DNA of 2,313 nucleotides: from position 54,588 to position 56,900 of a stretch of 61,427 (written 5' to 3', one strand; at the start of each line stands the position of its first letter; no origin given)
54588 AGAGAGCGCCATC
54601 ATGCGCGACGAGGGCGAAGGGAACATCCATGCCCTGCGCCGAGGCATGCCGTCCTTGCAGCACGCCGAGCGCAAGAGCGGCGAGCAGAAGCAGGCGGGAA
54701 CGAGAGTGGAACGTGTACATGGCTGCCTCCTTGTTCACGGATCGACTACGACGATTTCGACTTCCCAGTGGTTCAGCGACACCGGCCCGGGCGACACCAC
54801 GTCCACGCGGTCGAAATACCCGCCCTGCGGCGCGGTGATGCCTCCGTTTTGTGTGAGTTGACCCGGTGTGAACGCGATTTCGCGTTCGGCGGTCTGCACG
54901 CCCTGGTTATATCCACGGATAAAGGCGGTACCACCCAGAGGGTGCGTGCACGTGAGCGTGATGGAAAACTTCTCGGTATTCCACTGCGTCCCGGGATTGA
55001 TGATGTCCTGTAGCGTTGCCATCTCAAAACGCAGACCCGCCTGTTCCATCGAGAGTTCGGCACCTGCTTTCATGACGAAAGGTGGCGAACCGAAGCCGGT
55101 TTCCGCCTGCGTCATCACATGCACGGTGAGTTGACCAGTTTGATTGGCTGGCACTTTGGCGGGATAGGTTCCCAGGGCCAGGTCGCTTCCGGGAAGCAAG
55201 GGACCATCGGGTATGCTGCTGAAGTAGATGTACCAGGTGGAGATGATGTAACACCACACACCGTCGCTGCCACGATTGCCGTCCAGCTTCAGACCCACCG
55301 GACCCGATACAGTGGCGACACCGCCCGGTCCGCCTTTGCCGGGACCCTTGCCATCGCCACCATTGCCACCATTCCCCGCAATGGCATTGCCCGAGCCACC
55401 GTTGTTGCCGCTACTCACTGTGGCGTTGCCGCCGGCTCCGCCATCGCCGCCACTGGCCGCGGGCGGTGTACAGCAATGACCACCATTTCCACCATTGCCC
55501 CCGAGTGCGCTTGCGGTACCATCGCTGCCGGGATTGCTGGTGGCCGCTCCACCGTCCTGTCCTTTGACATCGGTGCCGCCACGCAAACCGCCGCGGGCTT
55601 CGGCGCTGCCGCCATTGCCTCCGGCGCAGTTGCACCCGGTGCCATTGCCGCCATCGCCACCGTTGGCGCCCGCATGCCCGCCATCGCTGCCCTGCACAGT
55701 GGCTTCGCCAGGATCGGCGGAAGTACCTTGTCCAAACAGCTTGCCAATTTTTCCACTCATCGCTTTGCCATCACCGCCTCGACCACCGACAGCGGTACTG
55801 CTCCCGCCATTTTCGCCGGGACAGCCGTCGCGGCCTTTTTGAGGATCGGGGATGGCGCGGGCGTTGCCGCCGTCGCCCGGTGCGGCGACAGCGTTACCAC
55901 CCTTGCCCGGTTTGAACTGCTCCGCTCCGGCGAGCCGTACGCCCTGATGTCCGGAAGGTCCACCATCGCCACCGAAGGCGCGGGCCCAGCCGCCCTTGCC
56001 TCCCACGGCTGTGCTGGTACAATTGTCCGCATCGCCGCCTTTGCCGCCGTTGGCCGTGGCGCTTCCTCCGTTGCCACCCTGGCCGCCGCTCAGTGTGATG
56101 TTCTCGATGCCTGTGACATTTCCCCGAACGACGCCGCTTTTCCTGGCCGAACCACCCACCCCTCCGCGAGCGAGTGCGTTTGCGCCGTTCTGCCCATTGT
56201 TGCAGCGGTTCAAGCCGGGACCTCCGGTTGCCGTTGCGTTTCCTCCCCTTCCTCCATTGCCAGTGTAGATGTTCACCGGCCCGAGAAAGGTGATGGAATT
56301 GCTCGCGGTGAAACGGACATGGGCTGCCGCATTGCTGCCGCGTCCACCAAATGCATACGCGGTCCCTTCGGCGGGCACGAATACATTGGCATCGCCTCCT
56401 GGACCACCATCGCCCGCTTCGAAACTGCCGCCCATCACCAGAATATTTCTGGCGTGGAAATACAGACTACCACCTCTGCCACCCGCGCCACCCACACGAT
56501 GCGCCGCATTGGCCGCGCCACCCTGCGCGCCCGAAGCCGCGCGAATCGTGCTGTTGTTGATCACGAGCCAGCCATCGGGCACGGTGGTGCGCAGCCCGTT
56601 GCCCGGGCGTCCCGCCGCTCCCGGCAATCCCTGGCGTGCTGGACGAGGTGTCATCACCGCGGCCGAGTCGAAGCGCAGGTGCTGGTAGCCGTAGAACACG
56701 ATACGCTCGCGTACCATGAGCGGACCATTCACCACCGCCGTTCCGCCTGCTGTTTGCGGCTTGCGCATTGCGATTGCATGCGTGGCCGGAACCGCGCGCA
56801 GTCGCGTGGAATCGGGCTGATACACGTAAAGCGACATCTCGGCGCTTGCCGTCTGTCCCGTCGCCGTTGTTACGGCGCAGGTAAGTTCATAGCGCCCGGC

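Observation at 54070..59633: Strongly signalled two-gene module: a 1632-aa multidomain protein with no T9SS tail, coupled to a small T9SS-tailed partner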

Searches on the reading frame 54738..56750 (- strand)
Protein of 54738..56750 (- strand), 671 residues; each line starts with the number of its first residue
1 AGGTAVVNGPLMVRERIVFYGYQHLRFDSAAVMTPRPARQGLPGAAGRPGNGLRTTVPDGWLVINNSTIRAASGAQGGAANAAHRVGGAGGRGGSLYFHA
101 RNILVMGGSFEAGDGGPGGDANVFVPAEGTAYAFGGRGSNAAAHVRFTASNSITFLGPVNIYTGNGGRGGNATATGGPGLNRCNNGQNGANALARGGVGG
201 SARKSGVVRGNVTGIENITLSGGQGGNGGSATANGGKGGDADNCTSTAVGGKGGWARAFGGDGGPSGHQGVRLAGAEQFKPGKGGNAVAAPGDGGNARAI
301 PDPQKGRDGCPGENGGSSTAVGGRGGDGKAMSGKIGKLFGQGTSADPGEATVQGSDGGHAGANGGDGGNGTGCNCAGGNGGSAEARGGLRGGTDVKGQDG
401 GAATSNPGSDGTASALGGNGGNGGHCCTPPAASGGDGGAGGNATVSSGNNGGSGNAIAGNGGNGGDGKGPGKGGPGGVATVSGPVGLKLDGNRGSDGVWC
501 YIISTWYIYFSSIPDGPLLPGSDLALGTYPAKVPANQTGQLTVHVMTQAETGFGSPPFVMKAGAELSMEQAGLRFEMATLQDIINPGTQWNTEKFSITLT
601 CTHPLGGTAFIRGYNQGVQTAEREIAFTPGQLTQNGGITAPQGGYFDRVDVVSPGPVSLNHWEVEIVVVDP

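Call 17: search_solved_structures(query=window:54738-56750:-, max_evalue=1)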
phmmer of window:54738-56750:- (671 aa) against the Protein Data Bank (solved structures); distinct sequences matched with E-value up to 1: 0.

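Call 28: search_protein_representatives(protein=window:54738-56750:-)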
Query: 671 residues. Proteins with E-value up to 0.001 (for the whole library): 188; up to 1e-10: 76; up to 1e-30: 15. The best 150 are listed.
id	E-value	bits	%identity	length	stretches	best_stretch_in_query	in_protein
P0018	7.8e-254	861.0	65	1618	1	4-671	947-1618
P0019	4.3e-207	706.5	51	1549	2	5-671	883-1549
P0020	5.8e-149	514.3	47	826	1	6-665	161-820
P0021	5.2e-105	369.0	52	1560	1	42-545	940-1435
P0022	5.1e-103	362.4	46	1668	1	4-569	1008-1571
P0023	1.5e-83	298.1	43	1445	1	46-671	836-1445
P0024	3.1e-79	283.8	42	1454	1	36-662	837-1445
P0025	1.1e-65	239.1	44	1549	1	39-572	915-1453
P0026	9.6e-55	202.9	39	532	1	133-664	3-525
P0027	4.4e-49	184.2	42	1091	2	282-671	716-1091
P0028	1.3e-45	172.7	43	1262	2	46-329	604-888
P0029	5.2e-43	164.1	43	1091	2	40-328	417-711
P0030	1.7e-40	155.7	44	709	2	47-468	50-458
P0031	1.9e-35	139.0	46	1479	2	42-466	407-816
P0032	1.0e-31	126.7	46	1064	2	47-330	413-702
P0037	1.4e-25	106.4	39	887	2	417-671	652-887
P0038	1.7e-25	106.2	38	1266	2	401-671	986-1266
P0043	3.1e-23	98.7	40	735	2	407-671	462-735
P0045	4.6e-22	94.8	38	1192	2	377-671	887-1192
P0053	3.3e-20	88.7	44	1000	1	41-324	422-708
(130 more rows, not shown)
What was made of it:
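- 55284..56636 (-): Glycine-rich β-solenoid (aa ~1000-1450). 31% Gly, 19 GGxGG motifs, conserved cysteines. 188 relatives at E<1e-3 (call 28).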

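Call 36: find_encoding_contigs(protein=P0018, flank=8000, max_places=3)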
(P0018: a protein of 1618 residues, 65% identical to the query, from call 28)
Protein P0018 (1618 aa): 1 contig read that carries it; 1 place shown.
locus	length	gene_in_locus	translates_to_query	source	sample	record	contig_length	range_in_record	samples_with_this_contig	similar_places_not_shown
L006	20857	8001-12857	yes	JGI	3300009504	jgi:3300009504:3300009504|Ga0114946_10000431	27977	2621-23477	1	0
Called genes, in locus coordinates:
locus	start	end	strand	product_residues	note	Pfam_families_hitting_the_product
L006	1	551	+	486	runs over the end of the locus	PF13506:Glyco_transf_21, PF00535:Glycos_transf_2, PF13641:Glyco_tranf_2_3, PF13632:Glyco_trans_2_3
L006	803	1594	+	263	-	PF12895:ANAPC3 (faint), PF13428:TPR_14 (faint), PF07719:TPR_2 (faint), PF13432:TPR_16 (weak), PF14559:TPR_19, PF13174:TPR_6 (faint)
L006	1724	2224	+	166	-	PF00857:Isochorismatase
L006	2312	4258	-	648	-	PF00128:Alpha-amylase (faint), PF14701:hDGE_amylase (faint), PF16657:Malt_amylase_C (faint), PF21702:GLGE_C (faint)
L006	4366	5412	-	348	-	PF00365:PFK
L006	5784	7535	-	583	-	PF03403:PAF-AH_p_II (faint), PF07224:Chlorophyllase, PF12740:PETase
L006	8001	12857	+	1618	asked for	PF22352:K319L-like_PKD (faint), PF05345:He_PIG (weak), PF00801:PKD, PF18911:PKD_4 (weak), PF00801:PKD (weak)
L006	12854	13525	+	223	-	-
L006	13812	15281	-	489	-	PF14691:Fer4_20, PF01262:AlaDh_PNT_C (faint), PF13738:Pyr_redox_3 (faint), PF00070:Pyr_redox (faint), PF07992:Pyr_redox_2, PF13241:NAD_binding_7 (faint), PF13450:NAD_binding_8 (weak)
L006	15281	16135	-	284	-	PF10418:DHODB_Fe-S_bind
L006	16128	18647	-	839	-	PF00111:Fer2 (weak), PF13510:Fer2_4, PF10588:NADH-G_4Fe-4S_3 (faint), PF12838:Fer4_7, PF22117:Fer4_Nqo3, PF00037:Fer4 (weak), PF04879:Molybdop_Fe4S4, PF00384:Molybdopterin, +1 more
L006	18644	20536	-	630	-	PF01512:Complex1_51K, PF10531:SLBB (weak), PF12837:Fer4_6 (faint), PF10589:NADH_4Fe-4S, PF00037:Fer4 (weak), PF12838:Fer4_7 (weak), PF13187:Fer4_9 (weak), PF13237:Fer4_10 (weak)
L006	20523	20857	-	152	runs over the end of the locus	PF01257:2Fe-2S_thioredx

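Call 39: find_encoding_contigs(protein=P0019, flank=8000, max_places=3)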
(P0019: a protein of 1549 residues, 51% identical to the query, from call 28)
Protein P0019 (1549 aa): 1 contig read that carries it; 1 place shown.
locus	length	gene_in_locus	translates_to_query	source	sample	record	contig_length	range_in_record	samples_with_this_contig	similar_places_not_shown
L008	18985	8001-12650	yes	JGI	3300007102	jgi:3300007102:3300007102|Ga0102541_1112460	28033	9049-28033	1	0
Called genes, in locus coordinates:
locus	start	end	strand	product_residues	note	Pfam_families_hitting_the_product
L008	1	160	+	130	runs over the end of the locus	PF00072:Response_reg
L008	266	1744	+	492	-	PF07730:HisKA_3, PF02518:HATPase_c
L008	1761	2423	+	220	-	PF00072:Response_reg, PF08281:Sigma70_r4_2 (weak), PF00196:GerE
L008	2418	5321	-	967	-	PF00005:ABC_tran (faint), PF02463:SMC_N (weak), PF03193:RsgA_GTPase (faint), PF13175:AAA_15 (faint), PF13191:AAA_16 (faint), PF13555:AAA_29 (faint), PF17760:UvrA_inter, PF17755:UvrA_DNA-bind, +1 more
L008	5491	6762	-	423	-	PF18962:Por_Secre_tail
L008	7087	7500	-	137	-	-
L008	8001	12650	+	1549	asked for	PF00041:fn3 (faint), PF05345:He_PIG, PF22352:K319L-like_PKD (faint), PF18911:PKD_4, PF00801:PKD, PF18911:PKD_4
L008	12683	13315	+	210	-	PF18962:Por_Secre_tail (weak)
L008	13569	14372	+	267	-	PF00902:TatC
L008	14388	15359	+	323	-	PF00348:polyprenyl_synt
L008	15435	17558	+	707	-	PF26550:Tricorn_2nd (weak), PF00930:DPPIV_N (faint), PF07676:PD40, PF26549:Tricorn_N, PF26550:Tricorn_2nd, PF26549:Tricorn_N, PF20434:BD-FAE (weak), PF00326:Peptidase_S9, +2 more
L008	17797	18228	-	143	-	-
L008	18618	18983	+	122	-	?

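Call 40: find_encoding_contigs(protein=P0023, flank=8000, max_places=3)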
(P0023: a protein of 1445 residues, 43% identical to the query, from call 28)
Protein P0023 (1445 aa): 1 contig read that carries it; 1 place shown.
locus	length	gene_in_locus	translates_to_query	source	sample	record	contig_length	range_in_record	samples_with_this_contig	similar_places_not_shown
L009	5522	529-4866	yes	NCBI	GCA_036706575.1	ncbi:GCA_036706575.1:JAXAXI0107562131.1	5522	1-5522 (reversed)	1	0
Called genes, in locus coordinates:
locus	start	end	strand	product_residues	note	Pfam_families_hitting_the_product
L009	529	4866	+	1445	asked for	PF00801:PKD (weak), PF18911:PKD_4, PF00801:PKD (weak), PF18911:PKD_4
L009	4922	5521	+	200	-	?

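Call 42: find_encoding_contigs(protein=P0024, flank=6000, max_places=3)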
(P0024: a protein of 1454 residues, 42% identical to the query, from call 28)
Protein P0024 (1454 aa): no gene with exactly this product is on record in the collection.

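Call 43: find_encoding_contigs(protein=P0037, flank=6000, max_places=3)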
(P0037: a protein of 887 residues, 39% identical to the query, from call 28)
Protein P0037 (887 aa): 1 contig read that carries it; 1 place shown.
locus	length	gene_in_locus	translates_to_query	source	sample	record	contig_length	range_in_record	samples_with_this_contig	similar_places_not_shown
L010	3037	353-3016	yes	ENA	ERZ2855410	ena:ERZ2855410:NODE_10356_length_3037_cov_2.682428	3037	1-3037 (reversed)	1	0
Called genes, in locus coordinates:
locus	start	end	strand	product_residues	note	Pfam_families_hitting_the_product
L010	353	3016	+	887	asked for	PF00041:fn3 (weak), PF16656:Pur_ac_phosph_N (faint), PF00041:fn3 (weak)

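Call 44: find_encoding_contigs(protein=P0045, flank=6000, max_places=3)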
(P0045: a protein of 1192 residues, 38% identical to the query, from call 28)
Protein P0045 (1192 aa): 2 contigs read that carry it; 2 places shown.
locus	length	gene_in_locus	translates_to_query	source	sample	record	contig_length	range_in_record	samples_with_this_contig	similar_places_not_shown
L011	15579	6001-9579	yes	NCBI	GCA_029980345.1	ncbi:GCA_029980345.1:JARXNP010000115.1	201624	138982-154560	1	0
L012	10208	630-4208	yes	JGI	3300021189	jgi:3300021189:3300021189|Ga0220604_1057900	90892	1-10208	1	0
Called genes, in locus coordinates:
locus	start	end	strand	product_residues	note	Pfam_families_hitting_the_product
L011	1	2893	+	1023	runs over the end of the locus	PF13385:Laminin_G_3, PF19190:BACON_2, PF13620:CarboxypepD_reg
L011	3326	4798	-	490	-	PF00324:AA_permease, PF13520:AA_permease_2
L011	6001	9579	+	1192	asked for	PF05345:He_PIG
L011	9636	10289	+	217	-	PF18962:Por_Secre_tail (weak)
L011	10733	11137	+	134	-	PF20159:YidB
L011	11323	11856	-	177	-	-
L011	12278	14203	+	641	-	PF08448:PAS_4 (faint), PF00989:PAS (weak), PF13188:PAS_8 (faint), PF24820:Diguanyl_cycl_sensor (weak), PF00158:Sigma54_activat, PF14532:Sigma54_activ_2, PF07728:AAA_5, PF25601:AAA_lid_14, +1 more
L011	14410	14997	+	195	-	PF02566:OsmC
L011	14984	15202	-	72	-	-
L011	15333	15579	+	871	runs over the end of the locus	PF18962:Por_Secre_tail (weak)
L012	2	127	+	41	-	?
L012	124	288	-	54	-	-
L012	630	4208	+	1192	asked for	PF05345:He_PIG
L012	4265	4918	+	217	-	PF18962:Por_Secre_tail (weak)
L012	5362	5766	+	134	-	PF20159:YidB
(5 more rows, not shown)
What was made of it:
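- At least three different neighbourhoods are represented (calls 36, 39, 44).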

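Call 45: find_encoding_contigs(protein=P0027, flank=6000, max_places=3)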
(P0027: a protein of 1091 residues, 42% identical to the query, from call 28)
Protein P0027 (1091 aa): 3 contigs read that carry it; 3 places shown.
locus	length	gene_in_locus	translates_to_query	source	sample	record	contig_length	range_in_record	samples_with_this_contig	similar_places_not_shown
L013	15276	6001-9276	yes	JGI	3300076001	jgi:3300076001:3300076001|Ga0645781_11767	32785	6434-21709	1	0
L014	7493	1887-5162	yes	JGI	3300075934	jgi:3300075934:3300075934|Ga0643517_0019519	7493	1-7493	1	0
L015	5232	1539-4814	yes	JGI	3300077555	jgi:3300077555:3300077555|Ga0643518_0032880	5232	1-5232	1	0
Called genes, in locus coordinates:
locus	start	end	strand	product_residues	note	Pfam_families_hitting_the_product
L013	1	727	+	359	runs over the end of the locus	PF00180:Iso_dh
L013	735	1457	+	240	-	-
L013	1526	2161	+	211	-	-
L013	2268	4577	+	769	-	PF07719:TPR_2 (faint), PF10602:RPN7 (faint), PF13424:TPR_12 (weak)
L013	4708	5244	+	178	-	PF12770:CHAT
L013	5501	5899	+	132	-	-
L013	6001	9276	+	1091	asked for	PF00801:PKD, PF18911:PKD_4, PF00801:PKD, PF18911:PKD_4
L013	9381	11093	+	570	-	PF00082:Peptidase_S8 (weak)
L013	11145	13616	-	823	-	PF07452:CHRD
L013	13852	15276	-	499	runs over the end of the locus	-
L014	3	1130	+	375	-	?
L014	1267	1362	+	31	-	-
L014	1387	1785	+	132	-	-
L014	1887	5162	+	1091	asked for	PF00801:PKD, PF18911:PKD_4, PF00801:PKD, PF18911:PKD_4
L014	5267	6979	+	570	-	PF00082:Peptidase_S8 (weak)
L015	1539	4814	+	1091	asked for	PF00801:PKD, PF18911:PKD_4, PF00801:PKD, PF18911:PKD_4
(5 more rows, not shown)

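Call 46: find_encoding_contigs(protein=P0038, flank=6000, max_places=3)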
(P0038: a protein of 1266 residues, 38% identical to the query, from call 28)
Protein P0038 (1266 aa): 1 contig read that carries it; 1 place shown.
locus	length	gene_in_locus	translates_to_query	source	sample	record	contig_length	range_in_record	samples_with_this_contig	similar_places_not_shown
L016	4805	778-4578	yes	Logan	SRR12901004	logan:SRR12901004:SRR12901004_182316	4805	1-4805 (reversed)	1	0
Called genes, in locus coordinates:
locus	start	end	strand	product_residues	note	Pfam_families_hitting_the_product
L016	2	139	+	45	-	?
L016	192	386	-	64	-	-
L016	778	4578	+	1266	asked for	PF26182:Ig_NUP210_5th (faint), PF05345:He_PIG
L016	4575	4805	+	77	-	?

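Call 55: search_protein_families(library=pfam, proteins=[P0023, P0045, P0038, P0025, L011:9636-10286:+, L009:4922-5521:+, L008:12683-13312:+, L006:12854-13522:+, L013:9381-11090:+], max_evalue=0.05)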
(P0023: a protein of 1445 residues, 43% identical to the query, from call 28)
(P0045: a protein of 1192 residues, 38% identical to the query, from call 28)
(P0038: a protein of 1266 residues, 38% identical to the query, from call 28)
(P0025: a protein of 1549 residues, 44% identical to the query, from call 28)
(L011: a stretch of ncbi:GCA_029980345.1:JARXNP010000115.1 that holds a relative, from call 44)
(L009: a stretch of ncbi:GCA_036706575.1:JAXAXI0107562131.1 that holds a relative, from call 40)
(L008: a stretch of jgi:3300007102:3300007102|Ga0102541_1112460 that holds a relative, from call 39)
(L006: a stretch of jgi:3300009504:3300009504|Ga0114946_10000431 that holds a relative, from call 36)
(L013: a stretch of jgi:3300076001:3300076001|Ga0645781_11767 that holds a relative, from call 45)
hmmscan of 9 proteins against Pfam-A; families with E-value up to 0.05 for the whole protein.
P0023 (1445 aa): 4 families
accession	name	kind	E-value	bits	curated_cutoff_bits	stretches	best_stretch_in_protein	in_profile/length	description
PF18911.6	PKD_4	-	9.8e-19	67.6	27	2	725-766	36-77/85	PKD domain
PF00801.26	PKD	-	3.1e-15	56.3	23.5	2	706-766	14-74/80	PKD domain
PF16656.11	Pur_ac_phosph_N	-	0.0038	18.2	30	1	370-435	15-83/93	Purple acid Phosphatase, N-terminal domain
PF06739.17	SBBP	-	0.0066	16.8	20.5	1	196-215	15-34/38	Beta-propeller repeat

P0045 (1192 aa): 5 families
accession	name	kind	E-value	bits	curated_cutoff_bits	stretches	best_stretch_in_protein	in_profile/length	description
PF05345.18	He_PIG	-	1e-09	39.1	24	1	451-528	6-93/96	Putative Ig domain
PF00041.27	fn3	-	0.00058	20.4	25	1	357-428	10-71/84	Fibronectin type III domain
PF16656.11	Pur_ac_phosph_N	-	0.0073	17.3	30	0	355-430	7-84/93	Purple acid Phosphatase, N-terminal domain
PF19077.6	Big_13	-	0.014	16.3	27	0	501-525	70-94/102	Bacterial Ig-like domain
PF22352.2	K319L-like_PKD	-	0.023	15.2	27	0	475-522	29-76/84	K319L-like, PKD domain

P0038 (1266 aa): 6 families
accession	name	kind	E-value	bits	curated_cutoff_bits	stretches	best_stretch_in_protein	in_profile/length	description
PF05345.18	He_PIG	-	6.5e-17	62.2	24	2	452-530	7-95/96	Putative Ig domain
PF00041.27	fn3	-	6.1e-05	23.6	25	1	355-429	8-72/84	Fibronectin type III domain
PF22352.2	K319L-like_PKD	-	9.8e-05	22.7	27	0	560-616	27-83/84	K319L-like, PKD domain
PF06739.17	SBBP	-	0.0013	19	20.5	0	140-159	13-32/38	Beta-propeller repeat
PF16656.11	Pur_ac_phosph_N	-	0.0014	19.6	30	1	359-428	11-83/93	Purple acid Phosphatase, N-terminal domain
PF04862.18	DUF642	-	0.021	15.1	27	0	474-559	46-129/157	Protein of unknown function (DUF642)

P0025 (1549 aa): 8 families
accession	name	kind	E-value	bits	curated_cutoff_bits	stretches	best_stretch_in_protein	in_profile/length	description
PF18911.6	PKD_4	-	1.6e-28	99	27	2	787-853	16-83/85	PKD domain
PF00801.26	PKD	-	1.8e-25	89.2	23.5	2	776-851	2-77/80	PKD domain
PF05345.18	He_PIG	-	4.1e-10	40.4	24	1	448-529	5-96/96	Putative Ig domain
PF22352.2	K319L-like_PKD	-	1.3e-06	28.7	27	1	800-855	23-84/84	K319L-like, PKD domain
PF02010.21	REJ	-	0.00093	18.3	25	0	721-819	156-254/452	REJ domain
PF19077.6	Big_13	-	0.0012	19.7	27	0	693-763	30-100/102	Bacterial Ig-like domain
PF07495.19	Y_Y_Y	-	0.0058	17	26.6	0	499-528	33-64/65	Y_Y_Y domain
PF00630.25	Filamin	-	0.024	15.9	26.9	0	691-751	22-86/93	Filamin/ABP280 repeat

L011:9636-10286:+ (217 aa): 1 family
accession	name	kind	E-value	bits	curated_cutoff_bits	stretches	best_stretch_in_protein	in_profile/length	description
PF18962.6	Por_Secre_tail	-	7.8e-06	26.5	27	1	137-214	2-74/75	Secretion system C-terminal sorting domain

L009:4922-5521:+ (200 aa): 2 families
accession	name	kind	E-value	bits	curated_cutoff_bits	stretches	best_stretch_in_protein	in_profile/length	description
PF18962.6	Por_Secre_tail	-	0.025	15.3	27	1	138-200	2-58/75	Secretion system C-terminal sorting domain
PF17164.10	DUF5122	-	0.043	14.5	27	0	36-66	2-32/36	Domain of unknown function (DUF5122) beta-propeller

L008:12683-13312:+ (210 aa): 3 families
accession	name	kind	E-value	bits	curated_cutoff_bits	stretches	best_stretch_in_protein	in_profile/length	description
PF18962.6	Por_Secre_tail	-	6.4e-05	23.6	27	1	131-206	2-73/75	Secretion system C-terminal sorting domain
PF13377.12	Peripla_BP_3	-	0.032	14.7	26.5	0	140-173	115-147/167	Periplasmic binding protein-like domain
PF17210.9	SdrD_B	-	0.044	14.4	29.7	0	149-202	24-71/112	SdrD B-like domain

L006:12854-13522:+ (223 aa): 1 family
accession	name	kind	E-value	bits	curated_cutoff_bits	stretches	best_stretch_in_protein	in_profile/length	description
PF18962.6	Por_Secre_tail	-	0.0012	19.6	27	1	143-221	2-75/75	Secretion system C-terminal sorting domain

L013:9381-11090:+ (570 aa): 1 family
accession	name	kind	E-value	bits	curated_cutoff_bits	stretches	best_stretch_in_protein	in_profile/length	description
PF00082.27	Peptidase_S8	-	9.3e-07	28.9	21.8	1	305-515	53-257/288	Subtilase family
